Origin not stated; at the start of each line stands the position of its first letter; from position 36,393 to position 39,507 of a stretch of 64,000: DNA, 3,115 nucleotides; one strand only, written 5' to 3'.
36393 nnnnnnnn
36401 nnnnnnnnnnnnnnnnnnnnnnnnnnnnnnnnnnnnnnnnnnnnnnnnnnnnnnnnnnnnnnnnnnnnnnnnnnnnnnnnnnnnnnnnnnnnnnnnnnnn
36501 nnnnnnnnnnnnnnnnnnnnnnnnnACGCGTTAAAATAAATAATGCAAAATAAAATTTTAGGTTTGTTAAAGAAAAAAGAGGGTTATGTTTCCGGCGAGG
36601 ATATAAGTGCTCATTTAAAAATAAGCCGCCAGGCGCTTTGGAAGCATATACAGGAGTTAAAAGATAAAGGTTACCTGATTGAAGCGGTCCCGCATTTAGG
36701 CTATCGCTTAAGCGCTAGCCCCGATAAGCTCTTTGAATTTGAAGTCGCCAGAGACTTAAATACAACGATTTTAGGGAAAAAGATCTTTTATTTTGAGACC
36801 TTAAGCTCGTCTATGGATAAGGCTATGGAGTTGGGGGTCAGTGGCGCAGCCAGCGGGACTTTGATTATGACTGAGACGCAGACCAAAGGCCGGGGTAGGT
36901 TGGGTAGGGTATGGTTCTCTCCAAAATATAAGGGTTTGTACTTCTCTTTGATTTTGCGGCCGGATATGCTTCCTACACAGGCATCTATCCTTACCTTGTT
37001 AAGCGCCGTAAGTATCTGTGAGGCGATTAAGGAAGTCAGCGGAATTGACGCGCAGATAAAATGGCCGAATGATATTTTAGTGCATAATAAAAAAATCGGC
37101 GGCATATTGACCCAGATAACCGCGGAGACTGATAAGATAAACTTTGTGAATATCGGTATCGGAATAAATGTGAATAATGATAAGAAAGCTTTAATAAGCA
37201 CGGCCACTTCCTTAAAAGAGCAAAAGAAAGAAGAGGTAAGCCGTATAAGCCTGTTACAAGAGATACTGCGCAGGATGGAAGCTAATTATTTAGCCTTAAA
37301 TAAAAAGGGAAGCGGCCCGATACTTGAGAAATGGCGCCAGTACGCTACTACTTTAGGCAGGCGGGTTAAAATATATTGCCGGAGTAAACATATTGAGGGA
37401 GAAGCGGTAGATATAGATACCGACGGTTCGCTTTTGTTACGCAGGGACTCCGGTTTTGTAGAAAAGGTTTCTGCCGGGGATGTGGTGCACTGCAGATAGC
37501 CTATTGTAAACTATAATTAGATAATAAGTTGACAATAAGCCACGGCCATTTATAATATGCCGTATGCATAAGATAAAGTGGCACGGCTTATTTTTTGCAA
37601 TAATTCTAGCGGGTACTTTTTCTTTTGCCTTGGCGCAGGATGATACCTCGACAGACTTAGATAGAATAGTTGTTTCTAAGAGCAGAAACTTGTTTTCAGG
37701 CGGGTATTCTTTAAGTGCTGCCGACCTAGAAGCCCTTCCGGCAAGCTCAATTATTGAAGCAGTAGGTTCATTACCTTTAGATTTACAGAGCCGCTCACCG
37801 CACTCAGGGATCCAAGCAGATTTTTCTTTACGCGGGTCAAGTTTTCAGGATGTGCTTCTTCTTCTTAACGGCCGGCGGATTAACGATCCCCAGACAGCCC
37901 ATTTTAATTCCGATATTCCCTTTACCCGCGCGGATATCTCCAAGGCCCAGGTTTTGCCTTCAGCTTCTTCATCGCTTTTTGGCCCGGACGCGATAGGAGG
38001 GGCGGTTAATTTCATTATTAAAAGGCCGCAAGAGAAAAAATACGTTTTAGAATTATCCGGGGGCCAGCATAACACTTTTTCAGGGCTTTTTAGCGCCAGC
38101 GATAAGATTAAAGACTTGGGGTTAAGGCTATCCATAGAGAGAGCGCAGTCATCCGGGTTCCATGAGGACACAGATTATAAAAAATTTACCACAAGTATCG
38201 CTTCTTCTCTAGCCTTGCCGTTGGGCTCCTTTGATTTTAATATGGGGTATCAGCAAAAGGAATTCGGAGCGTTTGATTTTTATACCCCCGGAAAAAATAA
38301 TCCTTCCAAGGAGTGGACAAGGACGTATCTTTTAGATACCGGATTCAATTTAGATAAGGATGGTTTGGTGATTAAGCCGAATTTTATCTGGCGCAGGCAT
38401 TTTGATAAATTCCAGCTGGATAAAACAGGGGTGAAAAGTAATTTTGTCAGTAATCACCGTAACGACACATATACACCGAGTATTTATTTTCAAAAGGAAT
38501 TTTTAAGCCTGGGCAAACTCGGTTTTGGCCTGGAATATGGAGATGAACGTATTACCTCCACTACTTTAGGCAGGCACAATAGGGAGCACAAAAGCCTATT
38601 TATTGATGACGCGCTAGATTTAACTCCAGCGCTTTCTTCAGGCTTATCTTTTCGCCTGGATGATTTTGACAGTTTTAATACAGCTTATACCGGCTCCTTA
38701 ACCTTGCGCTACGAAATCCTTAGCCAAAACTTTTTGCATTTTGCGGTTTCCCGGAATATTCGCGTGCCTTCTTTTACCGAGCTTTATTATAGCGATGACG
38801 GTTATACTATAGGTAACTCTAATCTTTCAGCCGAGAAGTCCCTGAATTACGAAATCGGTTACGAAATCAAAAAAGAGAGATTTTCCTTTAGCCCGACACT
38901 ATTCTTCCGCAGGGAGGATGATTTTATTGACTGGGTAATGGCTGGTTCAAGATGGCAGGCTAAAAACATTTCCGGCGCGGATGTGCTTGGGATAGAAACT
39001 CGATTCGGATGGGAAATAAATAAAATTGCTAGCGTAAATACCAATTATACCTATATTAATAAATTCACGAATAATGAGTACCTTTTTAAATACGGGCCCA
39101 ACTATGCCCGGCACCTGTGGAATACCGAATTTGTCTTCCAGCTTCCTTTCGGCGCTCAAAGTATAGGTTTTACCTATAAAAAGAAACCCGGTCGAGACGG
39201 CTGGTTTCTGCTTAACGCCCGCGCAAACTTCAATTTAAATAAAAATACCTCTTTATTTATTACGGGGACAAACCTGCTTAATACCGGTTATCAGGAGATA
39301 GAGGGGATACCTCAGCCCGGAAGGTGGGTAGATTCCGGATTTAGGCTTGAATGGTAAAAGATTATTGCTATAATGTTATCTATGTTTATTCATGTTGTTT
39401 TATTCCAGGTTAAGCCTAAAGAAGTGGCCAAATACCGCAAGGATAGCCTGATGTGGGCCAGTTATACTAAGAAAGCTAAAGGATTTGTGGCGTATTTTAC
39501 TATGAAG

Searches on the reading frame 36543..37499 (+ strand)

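Call 40: search_protein_families(library=pfam, proteins=[window:36543-37499:+], max_evalue=0.000001)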
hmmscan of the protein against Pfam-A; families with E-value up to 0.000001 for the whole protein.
window:36543-37499:+ (318 aa): 4 families
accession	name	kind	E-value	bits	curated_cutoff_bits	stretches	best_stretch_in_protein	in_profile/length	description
PF03099.24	BPL_LplA_LipB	-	4.6e-24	85.3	21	1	89-209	7-133/133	Biotin/lipoate A/B protein ligase family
PF08279.18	HTH_11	-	2.9e-16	59.5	25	1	2-55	2-55/55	HTH domain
PF02237.23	BPL_C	-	1.3e-09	38.3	21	1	270-316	1-47/48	Biotin protein ligase C terminal domain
PF16917.10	BPL_LplA_LipB_2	-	1.6e-07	31.5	27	1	120-266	30-183/183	Biotin/lipoate A/B protein ligase family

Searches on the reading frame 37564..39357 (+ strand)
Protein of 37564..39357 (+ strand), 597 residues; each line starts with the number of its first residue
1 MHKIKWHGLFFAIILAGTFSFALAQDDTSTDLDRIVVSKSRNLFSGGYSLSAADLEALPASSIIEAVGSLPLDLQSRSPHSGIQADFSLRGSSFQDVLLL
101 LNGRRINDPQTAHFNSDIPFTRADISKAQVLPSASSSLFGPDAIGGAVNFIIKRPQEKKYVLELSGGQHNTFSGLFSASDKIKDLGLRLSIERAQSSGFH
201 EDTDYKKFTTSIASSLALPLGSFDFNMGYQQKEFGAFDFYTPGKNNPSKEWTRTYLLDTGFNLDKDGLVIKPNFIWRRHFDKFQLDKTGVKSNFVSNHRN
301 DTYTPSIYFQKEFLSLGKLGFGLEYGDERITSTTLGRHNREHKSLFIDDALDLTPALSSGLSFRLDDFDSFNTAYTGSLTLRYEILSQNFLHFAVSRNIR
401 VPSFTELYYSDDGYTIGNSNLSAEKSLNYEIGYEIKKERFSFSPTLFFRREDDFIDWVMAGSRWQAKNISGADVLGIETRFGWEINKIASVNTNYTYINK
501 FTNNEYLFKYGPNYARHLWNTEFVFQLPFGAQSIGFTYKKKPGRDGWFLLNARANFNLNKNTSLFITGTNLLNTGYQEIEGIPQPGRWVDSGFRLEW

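Call 40: search_protein_families(library=pfam, proteins=[window:37564-39357:+], max_evalue=0.000001)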
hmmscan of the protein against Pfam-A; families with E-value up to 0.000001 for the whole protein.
window:37564-39357:+ (597 aa): 2 families
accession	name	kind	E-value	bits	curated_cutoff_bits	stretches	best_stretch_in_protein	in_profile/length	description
PF00593.30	TonB_dep_Rec_b-barrel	-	5.4e-27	96.2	27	1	219-571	24-436/436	TonB dependent receptor-like, beta-barrel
PF07715.20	Plug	-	2e-11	44.8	23.9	1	49-147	11-107/107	TonB-dependent Receptor Plug Domain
